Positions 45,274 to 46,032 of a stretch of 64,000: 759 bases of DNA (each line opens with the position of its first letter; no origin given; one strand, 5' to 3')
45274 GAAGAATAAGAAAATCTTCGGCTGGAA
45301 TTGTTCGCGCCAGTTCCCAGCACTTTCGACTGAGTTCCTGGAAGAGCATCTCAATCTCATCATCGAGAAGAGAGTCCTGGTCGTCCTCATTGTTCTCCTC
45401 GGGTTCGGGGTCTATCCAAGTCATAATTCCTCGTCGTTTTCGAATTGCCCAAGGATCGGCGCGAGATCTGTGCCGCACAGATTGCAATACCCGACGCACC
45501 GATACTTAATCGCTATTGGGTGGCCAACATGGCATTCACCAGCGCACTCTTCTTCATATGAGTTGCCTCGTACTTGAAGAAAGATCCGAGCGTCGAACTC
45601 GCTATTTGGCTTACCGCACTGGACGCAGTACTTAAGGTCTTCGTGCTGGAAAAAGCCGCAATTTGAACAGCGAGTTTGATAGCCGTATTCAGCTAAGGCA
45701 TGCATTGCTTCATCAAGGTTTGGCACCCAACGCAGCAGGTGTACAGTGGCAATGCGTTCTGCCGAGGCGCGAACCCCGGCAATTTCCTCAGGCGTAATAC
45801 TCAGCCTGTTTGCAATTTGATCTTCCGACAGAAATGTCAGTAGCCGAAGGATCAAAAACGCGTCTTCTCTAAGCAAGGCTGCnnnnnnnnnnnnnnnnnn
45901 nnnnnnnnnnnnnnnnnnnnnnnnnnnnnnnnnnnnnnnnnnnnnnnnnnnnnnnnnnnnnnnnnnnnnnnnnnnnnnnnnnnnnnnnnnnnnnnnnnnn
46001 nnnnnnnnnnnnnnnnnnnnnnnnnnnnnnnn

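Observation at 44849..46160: Tandem, translationally coupled paralogues: sigma-70 region-4-like HTH fused to zinc-ribbon and Cys/His modules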

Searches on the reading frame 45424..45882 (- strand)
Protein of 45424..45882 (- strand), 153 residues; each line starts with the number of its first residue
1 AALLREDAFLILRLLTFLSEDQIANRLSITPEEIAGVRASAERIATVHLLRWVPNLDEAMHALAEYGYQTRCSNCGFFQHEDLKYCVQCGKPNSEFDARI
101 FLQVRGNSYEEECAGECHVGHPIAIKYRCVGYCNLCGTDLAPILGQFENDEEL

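Call 26: search_protein_representatives(alignment_id=A2)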
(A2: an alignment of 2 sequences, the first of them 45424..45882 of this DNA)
Query: 2 sequences, 163 profile positions. Proteins with E-value up to 0.001 (for the whole library): 62; up to 1e-10: 11; up to 1e-30: 3. The best 62 are listed.
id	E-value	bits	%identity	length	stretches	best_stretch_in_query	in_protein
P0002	1.8e-81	288.3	-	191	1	1-162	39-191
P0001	8.0e-81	286.2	-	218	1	1-163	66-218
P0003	2.7e-31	125.1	-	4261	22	140-154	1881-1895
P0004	2.9e-26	108.7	-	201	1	1-156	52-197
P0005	7.8e-26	107.4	-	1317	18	71-148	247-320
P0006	2.1e-22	96.2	-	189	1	3-160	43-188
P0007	2.4e-18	83.0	-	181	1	1-155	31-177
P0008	3.1e-16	76.1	-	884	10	79-103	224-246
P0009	1.1e-13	67.9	-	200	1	3-152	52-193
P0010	7.9e-12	61.8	-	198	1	8-153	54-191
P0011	2.9e-11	60.0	-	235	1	2-154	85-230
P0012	1.3e-09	54.7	-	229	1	29-154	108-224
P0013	1.7e-07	47.7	-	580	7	77-108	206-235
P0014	3.9e-07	46.6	-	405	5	43-105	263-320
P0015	4.9e-07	46.2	-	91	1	78-148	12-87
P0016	9.3e-07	45.3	-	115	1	79-150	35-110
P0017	1.5e-06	44.7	-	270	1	79-149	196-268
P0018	1.5e-06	44.6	-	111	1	71-149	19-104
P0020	2.1e-06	44.2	-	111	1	79-148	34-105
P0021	2.1e-06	44.2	-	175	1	78-137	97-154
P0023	2.4e-06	44.0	-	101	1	62-149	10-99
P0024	2.6e-06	43.9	-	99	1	73-152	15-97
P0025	2.7e-06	43.8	-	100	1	83-150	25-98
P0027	3.1e-06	43.6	-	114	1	79-151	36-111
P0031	7.0e-06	42.5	-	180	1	78-147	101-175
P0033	9.9e-06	42.0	-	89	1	83-150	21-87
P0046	1.3e-04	38.4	-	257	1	79-148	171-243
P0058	6.0e-04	36.2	-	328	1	70-148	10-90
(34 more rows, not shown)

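Call 30: find_encoding_contigs(protein=P0012, flank=6000, max_places=3)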
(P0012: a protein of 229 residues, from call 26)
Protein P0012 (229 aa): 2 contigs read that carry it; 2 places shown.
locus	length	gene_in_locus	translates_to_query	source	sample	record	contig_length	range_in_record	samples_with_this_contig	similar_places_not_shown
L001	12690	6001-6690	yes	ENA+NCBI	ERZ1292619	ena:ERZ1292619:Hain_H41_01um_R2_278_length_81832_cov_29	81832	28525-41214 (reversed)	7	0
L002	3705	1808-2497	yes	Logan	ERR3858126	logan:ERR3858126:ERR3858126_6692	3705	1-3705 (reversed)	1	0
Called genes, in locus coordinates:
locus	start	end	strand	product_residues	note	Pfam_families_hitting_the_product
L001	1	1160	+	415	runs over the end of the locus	PF01073:3Beta_HSD, PF01370:Epimerase, PF02719:Polysacc_synt_2, PF04321:RmlD_sub_bind, PF07993:NAD_binding_4 (weak), PF16363:GDP_Man_Dehyd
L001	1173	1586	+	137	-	PF05523:FdtA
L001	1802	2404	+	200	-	-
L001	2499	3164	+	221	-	PF14528:LAGLIDADG_3 (weak)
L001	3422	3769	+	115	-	-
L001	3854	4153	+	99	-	PF12647:RNHCP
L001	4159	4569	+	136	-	-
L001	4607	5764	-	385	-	PF00575:S1 (weak), PF21710:Spt6_S1 (faint), PF00575:S1, PF23459:S1_RRP5 (weak)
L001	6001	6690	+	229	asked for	-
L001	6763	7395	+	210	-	PF13483:Lactamase_B_3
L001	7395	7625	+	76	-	-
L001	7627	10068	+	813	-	PF00521:DNA_topoisoIV, PF03989:DNA_gyraseA_C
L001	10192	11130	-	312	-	-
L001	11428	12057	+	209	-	PF00730:HhH-GPD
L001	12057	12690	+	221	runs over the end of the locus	PF00590:TP_methylase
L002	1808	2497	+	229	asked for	-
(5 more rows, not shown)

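Call 32: find_encoding_contigs(protein=P0011, flank=6000, max_places=3)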
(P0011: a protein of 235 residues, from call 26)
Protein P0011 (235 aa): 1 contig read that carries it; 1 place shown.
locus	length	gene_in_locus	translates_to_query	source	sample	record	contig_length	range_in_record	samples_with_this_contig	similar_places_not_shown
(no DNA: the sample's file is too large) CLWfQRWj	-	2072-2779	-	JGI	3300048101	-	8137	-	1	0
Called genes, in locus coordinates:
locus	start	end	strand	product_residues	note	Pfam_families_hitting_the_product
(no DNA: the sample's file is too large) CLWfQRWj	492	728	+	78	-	PF12647:RNHCP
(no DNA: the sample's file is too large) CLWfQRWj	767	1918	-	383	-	PF00575:S1, PF23459:S1_RRP5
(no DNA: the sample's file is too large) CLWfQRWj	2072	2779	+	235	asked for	-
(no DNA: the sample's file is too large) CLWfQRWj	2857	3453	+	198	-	-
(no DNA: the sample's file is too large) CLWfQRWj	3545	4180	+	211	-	PF13483:Lactamase_B_3, PF12706:Lactamase_B_2 (faint)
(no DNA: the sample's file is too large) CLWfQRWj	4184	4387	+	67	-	-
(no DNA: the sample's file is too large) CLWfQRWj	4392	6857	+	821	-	PF00521:DNA_topoisoIV, PF03989:DNA_gyraseA_C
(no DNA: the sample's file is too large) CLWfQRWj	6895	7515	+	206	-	PF00702:Hydrolase, PF13419:HAD_2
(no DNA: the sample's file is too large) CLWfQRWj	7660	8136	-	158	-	?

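Call 36: list_cluster_members(proteins=[P0002, P0004, P0006, P0007, P0009, P0010, P0015, P0016, P0021, P0031])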
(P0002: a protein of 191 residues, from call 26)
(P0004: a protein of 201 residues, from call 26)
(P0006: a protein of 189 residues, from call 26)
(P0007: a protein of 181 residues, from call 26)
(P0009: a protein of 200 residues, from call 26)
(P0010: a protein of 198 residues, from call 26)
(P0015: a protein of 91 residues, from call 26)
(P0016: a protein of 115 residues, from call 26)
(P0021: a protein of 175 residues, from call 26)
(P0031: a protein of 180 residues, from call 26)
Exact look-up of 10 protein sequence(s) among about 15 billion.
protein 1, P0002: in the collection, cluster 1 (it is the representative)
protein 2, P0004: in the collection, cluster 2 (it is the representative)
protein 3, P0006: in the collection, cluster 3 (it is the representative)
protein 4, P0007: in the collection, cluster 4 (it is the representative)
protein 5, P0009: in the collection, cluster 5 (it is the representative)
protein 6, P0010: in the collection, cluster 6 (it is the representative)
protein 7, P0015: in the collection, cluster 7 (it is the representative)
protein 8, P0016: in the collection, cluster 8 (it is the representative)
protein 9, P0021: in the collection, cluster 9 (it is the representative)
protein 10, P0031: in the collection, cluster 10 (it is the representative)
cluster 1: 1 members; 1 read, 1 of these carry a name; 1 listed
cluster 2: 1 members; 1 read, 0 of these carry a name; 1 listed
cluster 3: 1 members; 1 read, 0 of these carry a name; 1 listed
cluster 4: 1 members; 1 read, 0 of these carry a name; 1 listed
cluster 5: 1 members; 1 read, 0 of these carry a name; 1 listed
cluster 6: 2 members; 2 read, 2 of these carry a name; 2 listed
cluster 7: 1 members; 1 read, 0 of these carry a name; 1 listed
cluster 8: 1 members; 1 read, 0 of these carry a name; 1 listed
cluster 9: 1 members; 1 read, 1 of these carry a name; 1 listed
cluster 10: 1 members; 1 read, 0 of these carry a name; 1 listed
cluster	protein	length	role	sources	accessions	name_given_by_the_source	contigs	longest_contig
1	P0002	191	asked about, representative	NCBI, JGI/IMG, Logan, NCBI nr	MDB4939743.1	MAG: hypothetical protein JWO40_168 [Candidatus Doudnabacteria bacterium] | hypothetical protein | hypothetical protein [Candidatus Doudnabacteria bacterium]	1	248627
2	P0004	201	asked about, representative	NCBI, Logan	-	-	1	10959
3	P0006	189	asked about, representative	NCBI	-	-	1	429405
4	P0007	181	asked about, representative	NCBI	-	-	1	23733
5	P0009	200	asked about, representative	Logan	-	-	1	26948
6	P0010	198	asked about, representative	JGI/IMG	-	hypothetical protein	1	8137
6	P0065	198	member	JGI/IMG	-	hypothetical protein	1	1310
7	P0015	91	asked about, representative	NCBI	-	-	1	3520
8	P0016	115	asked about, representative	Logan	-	-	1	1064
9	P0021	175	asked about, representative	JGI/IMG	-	hypothetical protein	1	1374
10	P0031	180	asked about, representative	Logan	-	-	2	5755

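Call 37: find_encoding_contigs(protein=P0006, flank=6000, max_places=2)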
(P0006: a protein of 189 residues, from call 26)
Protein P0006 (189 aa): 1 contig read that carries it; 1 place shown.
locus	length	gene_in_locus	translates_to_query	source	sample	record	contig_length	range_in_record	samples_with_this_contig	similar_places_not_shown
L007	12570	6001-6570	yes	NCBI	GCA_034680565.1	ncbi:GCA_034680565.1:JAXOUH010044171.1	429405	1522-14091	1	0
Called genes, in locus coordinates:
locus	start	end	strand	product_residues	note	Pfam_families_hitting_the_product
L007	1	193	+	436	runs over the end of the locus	PF01073:3Beta_HSD, PF01370:Epimerase, PF02719:Polysacc_synt_2, PF04321:RmlD_sub_bind, PF07993:NAD_binding_4 (weak), PF16363:GDP_Man_Dehyd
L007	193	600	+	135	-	PF05523:FdtA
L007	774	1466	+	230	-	-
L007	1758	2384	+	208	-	-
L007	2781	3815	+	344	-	PF20686:CsoSCA_cat (weak)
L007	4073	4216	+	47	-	PF12647:RNHCP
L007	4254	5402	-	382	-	PF00575:S1, PF23459:S1_RRP5 (weak)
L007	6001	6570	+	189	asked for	-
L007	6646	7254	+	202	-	PF13483:Lactamase_B_3, PF12706:Lactamase_B_2 (weak)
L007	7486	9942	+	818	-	PF00521:DNA_topoisoIV, PF03989:DNA_gyraseA_C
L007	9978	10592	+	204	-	PF00702:Hydrolase, PF13419:HAD_2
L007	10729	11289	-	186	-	PF06790:UPF0259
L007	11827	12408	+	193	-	PF00730:HhH-GPD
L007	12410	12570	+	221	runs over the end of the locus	PF00590:TP_methylase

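Call 38: find_encoding_contigs(protein=P0004, flank=6000, max_places=2)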
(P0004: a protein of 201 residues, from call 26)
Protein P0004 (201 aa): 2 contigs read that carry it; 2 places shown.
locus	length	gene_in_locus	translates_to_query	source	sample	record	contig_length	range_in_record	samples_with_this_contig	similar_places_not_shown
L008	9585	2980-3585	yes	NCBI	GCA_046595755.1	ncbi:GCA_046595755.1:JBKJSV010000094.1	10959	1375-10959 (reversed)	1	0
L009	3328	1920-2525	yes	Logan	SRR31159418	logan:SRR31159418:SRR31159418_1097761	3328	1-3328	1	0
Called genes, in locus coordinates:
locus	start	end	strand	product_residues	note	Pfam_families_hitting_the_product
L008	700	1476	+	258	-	-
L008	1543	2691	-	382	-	PF00575:S1, PF23459:S1_RRP5 (weak)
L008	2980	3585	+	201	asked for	-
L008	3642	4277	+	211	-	PF13483:Lactamase_B_3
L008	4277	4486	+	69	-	-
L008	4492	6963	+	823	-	PF00521:DNA_topoisoIV, PF03989:DNA_gyraseA_C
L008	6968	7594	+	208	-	PF00702:Hydrolase (weak)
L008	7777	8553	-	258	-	PF06790:UPF0259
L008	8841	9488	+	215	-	PF00730:HhH-GPD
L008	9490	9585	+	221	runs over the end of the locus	PF00590:TP_methylase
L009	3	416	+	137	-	?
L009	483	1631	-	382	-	PF00575:S1, PF23459:S1_RRP5 (weak)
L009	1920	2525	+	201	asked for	-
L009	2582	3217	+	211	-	PF13483:Lactamase_B_3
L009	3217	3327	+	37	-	?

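Call 39: find_encoding_contigs(protein=P0007, flank=6000, max_places=2)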
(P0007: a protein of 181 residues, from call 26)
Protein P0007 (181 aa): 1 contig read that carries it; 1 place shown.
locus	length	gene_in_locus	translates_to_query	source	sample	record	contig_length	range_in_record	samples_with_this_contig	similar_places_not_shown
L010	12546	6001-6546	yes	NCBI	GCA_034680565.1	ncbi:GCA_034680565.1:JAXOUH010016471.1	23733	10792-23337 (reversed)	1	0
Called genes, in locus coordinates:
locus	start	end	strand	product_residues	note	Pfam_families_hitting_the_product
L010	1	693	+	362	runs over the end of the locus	?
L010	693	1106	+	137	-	PF05523:FdtA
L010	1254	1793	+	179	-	-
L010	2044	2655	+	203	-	-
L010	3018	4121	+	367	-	-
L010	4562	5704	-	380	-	PF00575:S1, PF23459:S1_RRP5 (weak)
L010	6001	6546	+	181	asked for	-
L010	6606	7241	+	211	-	PF13483:Lactamase_B_3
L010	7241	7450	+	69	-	-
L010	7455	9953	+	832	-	PF00521:DNA_topoisoIV, PF03989:DNA_gyraseA_C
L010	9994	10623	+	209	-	PF00702:Hydrolase, PF13419:HAD_2 (weak)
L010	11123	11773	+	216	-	PF00730:HhH-GPD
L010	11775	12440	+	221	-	PF00590:TP_methylase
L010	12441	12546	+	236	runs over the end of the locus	PF20772:TACO1_YebC_N, PF01709:Transcrip_reg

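Call 40: find_encoding_contigs(protein=P0009, flank=6000, max_places=2)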
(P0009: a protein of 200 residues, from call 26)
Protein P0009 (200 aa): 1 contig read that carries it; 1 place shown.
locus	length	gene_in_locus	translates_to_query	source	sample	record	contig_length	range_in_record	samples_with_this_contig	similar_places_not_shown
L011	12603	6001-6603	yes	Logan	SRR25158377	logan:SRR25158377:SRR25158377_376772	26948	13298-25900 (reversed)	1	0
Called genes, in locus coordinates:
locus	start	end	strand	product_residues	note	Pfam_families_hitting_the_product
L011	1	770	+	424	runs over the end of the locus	PF01073:3Beta_HSD, PF01370:Epimerase, PF02719:Polysacc_synt_2, PF04321:RmlD_sub_bind, PF07993:NAD_binding_4 (weak), PF16363:GDP_Man_Dehyd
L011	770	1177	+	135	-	PF05523:FdtA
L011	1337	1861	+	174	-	-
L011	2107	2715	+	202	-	-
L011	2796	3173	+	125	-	-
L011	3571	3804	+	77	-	PF12647:RNHCP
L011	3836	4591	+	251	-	-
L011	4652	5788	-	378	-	PF00575:S1, PF23459:S1_RRP5 (weak)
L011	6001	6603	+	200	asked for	-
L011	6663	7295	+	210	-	PF13483:Lactamase_B_3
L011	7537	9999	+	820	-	PF00521:DNA_topoisoIV, PF03989:DNA_gyraseA_C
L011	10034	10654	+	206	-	PF00702:Hydrolase, PF13419:HAD_2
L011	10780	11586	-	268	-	-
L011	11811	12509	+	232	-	PF00730:HhH-GPD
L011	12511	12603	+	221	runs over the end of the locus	PF00590:TP_methylase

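Call 56: list_cluster_members(proteins=[P0018, P0020, P0023, P0024, P0025, P0027, P0033, P0017, P0046, P0058])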
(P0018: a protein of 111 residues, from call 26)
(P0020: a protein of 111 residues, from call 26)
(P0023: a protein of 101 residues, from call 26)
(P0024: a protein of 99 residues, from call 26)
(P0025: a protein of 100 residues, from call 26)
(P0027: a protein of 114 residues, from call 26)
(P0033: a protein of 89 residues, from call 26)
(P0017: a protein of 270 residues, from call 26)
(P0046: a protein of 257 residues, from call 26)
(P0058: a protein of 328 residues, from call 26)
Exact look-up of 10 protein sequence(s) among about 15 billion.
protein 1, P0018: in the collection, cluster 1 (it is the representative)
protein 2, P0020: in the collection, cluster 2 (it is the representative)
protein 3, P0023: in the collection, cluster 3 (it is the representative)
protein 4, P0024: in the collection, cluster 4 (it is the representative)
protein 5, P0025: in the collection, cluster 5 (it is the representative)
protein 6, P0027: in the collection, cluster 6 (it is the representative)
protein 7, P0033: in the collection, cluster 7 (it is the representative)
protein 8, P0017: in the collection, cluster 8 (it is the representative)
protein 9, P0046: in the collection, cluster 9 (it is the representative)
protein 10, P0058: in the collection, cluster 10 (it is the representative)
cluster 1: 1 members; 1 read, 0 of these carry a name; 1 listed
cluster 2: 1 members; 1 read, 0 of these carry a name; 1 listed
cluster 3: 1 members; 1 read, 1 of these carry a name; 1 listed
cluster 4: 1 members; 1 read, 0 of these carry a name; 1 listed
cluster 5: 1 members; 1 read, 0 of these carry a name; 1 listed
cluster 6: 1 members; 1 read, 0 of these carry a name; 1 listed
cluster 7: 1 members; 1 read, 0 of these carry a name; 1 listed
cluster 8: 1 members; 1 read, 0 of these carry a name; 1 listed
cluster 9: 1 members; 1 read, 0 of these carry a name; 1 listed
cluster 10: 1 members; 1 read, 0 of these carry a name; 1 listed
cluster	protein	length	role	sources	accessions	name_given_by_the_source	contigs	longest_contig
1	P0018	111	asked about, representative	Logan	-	-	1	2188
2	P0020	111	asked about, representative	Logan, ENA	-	-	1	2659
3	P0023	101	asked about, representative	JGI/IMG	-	hypothetical protein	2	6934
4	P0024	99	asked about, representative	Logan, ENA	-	-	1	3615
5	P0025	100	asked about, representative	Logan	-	-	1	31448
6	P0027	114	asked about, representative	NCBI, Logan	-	-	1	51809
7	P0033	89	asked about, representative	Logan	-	-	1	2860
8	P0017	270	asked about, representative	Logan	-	-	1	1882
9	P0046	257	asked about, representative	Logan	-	-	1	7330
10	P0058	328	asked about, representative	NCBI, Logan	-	-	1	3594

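Call 58: find_encoding_contigs(protein=P0027, flank=7000, max_places=2)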
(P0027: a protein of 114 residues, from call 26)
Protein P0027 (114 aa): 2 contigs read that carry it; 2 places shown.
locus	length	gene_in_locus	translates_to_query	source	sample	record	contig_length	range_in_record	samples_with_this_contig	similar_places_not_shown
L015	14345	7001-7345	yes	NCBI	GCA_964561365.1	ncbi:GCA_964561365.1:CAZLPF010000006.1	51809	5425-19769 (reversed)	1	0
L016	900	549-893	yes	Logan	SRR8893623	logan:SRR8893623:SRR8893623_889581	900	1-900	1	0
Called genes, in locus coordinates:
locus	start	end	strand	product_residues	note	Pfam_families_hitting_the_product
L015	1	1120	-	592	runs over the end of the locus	PF00664:ABC_membrane (weak), PF00005:ABC_tran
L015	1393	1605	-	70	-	-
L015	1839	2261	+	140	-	PF00886:Ribosomal_S16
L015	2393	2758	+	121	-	PF13083:KH_KhpA-B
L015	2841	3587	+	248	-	PF01746:tRNA_m1G_MT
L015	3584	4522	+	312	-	PF01479:S4, PF00849:PseudoU_synth_2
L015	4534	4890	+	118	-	PF01245:Ribosomal_L19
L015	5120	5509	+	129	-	-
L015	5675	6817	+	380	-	-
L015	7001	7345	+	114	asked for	-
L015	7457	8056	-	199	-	PF00081:Sod_Fe_N (weak), PF02777:Sod_Fe_C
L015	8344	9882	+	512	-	PF12072:RNase_Y_N, PF00013:KH_1, PF08668:HDOD (faint), PF01966:HD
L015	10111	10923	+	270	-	PF00149:Metallophos (weak), PF13277:YmdB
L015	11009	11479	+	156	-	PF01209:Ubie_methyltran, PF08241:Methyltransf_11, PF08242:Methyltransf_12, PF13649:Methyltransf_25, PF13847:Methyltransf_31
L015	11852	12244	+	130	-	-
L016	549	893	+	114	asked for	-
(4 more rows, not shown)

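Call 59: find_encoding_contigs(protein=P0025, flank=7000, max_places=2)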
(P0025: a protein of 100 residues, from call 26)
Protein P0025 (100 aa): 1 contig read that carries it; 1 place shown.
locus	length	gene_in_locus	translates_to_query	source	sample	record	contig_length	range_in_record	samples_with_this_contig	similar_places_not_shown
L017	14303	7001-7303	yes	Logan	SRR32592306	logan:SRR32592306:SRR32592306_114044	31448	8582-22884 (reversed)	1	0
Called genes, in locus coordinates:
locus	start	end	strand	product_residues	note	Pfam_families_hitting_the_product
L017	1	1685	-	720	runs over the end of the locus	PF00009:GTP_EFTU, PF03144:GTP_EFTU_D2, PF22042:EF-G_D2, PF14492:EFG_III, PF16658:RF3_C (weak), PF03764:EFG_IV, PF00679:EFG_C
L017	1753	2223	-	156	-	PF00177:Ribosomal_S7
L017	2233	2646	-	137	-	PF00164:Ribosom_S12_S23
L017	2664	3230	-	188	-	PF02163:Peptidase_M50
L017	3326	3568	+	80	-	PF00830:Ribosomal_L28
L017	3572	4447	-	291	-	PF00753:Lactamase_B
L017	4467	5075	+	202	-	PF02777:Sod_Fe_C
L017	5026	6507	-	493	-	PF03772:Competence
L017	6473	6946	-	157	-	PF00075:RNase_H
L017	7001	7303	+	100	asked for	PF12773:DZR (faint), PF13248:Zn_ribbon_3 (faint)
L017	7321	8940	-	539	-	PF01368:DHH, PF02272:DHHA1, PF17768:RecJ_OB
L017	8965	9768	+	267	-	PF00932:LTD (weak)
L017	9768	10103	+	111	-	PF11969:DcpS_C, PF01230:HIT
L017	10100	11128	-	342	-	PF00162:PGK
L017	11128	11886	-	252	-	PF00121:TIM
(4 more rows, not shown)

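Call 88: find_encoding_contigs(protein=P0031, flank=5000, max_places=2)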
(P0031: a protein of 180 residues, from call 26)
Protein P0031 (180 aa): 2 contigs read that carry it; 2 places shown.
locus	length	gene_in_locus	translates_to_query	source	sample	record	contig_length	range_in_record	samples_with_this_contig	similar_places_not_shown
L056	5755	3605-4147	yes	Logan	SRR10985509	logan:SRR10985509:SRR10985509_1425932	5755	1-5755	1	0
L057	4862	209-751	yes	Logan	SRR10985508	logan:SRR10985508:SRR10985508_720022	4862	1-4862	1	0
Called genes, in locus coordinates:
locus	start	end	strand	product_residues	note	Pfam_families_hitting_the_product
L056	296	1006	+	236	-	PF01797:Y1_Tnp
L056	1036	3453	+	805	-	PF07819:PGAP1 (weak), PF01674:Lipase_2 (weak), PF02450:LCAT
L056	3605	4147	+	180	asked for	-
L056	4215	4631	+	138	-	-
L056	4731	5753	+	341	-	?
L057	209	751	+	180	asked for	-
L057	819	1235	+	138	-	-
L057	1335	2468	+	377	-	PF00586:AIRS (weak), PF02769:AIRS_C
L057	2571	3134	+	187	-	-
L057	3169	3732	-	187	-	-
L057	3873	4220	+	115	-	-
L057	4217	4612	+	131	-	-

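Call 89: find_encoding_contigs(protein=P0023, flank=5000, max_places=2)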
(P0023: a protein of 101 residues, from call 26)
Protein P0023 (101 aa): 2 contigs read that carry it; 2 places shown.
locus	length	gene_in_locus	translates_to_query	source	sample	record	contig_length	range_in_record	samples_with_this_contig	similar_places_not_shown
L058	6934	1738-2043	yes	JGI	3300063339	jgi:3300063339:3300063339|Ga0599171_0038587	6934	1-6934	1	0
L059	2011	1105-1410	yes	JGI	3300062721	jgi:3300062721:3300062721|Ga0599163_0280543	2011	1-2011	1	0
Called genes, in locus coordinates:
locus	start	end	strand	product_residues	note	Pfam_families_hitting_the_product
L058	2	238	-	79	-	?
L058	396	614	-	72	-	-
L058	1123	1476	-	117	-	-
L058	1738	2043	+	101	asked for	PF12773:DZR (faint), PF13248:Zn_ribbon_3 (faint), PF24460:DUF7575 (weak)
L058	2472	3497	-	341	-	PF04198:Sugar-bind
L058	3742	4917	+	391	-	PF12671:Amidase_6, PF05257:CHAP (faint)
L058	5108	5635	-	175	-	PF00589:Phage_integrase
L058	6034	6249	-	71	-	-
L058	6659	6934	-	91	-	?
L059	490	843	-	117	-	-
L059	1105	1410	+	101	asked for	PF12773:DZR (faint), PF13248:Zn_ribbon_3 (faint), PF24460:DUF7575 (weak)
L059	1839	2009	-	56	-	PF04198:Sugar-bind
